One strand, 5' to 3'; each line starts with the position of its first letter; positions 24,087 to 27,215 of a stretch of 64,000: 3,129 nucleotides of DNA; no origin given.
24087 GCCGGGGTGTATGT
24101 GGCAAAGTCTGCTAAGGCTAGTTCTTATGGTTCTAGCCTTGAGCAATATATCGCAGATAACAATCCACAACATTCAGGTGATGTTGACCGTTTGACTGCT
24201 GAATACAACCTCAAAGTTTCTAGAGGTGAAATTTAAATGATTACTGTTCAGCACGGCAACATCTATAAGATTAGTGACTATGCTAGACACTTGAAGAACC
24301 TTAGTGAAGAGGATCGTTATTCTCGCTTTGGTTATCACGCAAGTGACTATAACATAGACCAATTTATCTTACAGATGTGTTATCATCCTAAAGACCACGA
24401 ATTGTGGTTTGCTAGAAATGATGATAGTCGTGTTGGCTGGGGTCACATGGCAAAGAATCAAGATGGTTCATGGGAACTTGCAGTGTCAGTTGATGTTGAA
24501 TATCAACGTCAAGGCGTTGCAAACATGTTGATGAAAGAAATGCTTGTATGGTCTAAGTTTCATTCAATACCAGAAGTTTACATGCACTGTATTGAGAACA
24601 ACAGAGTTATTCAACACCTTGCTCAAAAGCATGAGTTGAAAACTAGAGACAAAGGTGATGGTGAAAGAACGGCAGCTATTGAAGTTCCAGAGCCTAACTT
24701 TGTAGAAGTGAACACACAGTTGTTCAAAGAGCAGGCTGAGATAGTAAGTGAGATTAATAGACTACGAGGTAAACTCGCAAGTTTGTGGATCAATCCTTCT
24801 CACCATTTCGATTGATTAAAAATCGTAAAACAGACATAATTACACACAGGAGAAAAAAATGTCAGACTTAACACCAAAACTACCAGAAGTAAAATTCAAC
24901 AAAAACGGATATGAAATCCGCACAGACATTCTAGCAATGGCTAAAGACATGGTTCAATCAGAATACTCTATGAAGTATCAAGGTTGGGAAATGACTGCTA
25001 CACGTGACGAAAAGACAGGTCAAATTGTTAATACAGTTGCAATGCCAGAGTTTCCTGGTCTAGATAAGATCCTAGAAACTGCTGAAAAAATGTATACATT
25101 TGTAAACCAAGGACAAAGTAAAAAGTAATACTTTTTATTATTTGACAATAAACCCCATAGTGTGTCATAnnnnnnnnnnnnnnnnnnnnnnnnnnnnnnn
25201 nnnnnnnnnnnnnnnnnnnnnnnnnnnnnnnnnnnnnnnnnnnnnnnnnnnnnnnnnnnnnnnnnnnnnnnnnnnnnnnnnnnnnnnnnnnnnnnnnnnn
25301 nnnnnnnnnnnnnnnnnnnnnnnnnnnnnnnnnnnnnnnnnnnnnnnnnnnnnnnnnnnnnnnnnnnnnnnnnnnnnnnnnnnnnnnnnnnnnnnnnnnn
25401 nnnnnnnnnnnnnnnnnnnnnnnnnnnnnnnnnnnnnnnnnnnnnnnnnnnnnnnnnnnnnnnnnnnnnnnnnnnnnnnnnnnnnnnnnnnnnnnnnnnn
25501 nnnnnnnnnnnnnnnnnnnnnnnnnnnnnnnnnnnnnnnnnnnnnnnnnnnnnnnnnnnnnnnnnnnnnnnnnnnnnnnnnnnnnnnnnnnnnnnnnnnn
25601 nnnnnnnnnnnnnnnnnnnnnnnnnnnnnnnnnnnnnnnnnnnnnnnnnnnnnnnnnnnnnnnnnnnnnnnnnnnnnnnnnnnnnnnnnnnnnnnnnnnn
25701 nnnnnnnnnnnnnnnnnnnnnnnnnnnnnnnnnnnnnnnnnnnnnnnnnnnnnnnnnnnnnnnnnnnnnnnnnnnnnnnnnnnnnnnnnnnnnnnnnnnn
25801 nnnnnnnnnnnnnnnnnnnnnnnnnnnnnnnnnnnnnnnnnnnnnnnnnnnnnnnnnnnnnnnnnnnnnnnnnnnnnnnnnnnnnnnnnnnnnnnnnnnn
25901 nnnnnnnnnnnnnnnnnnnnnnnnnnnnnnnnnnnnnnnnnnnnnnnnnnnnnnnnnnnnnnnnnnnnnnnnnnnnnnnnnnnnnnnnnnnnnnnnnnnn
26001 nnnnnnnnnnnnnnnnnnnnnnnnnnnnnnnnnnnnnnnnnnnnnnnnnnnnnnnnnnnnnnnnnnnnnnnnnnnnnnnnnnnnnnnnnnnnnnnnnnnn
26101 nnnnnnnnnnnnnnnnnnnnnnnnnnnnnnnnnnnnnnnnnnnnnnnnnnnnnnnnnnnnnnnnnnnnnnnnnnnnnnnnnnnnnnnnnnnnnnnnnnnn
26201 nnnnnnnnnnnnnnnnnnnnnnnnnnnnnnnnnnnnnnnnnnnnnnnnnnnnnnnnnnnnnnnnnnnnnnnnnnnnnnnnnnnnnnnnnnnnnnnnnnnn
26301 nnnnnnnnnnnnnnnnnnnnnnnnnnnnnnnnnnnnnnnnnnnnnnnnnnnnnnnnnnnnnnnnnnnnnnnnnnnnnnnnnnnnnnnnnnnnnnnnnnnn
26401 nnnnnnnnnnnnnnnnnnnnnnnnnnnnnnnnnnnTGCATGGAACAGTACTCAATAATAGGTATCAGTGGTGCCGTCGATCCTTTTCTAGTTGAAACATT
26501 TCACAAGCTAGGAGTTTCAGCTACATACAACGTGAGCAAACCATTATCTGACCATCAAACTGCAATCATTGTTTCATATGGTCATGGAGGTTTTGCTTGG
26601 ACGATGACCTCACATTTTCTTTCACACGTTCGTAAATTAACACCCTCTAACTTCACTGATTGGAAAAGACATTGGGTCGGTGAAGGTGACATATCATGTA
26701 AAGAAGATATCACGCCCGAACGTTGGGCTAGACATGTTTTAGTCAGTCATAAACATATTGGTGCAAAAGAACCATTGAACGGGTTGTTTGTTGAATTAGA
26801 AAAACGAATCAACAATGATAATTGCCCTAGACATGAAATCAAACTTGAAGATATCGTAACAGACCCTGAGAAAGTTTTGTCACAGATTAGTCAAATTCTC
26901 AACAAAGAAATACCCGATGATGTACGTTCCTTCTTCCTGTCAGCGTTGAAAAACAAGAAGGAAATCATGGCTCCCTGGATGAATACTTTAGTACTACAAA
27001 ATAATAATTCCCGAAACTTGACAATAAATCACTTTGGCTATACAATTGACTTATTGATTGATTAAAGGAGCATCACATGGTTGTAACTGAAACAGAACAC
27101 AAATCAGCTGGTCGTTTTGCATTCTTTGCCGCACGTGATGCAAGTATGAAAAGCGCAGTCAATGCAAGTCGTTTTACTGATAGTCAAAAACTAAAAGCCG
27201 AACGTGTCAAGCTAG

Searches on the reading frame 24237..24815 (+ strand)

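Call 44: search_protein_families(library=pfam, proteins=[window:24237-24815:+], max_evalue=0.01)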
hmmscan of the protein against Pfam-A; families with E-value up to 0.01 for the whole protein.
window:24237-24815:+ (192 aa): 4 families
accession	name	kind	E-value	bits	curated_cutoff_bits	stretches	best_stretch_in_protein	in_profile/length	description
PF00583.31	Acetyltransf_1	-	5.8e-10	39.9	20.7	1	40-131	23-113/116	Acetyltransferase (GNAT) family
PF13508.13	Acetyltransf_7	-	2e-07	31.7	27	1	53-112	2-63/84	Acetyltransferase (GNAT) domain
PF13302.13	Acetyltransf_3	-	8.4e-05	23.7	25.4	1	16-132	13-135/138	Acetyltransferase (GNAT) domain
PF13673.13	Acetyltransf_10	-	0.0003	21.2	23.6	1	44-103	22-77/128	Acetyltransferase (GNAT) domain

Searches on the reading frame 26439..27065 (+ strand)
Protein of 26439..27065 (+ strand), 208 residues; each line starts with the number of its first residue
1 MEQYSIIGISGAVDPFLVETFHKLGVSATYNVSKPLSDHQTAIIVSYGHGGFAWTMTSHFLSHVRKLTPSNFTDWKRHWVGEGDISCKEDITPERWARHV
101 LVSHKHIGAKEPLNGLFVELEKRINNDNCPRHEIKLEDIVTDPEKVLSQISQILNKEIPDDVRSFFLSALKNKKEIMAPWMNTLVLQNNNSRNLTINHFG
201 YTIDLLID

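Call 9: search_protein_families(library=phrogs, proteins=[window:26439-27065:+], max_evalue=0.1)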
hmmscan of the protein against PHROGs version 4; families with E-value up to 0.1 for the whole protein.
window:26439-27065:+ (208 aa): 0 families

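Call 21: search_protein_families(library=ncbifam, proteins=[window:26439-27065:+], max_evalue=0.1)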
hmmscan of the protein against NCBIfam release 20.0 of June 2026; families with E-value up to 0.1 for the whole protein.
window:26439-27065:+ (208 aa): 1 family
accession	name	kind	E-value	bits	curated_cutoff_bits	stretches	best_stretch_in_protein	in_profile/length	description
NF040686.1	TcpD_dom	domain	0.099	12.6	24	0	140-156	44-60/63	TcpD family membrane protein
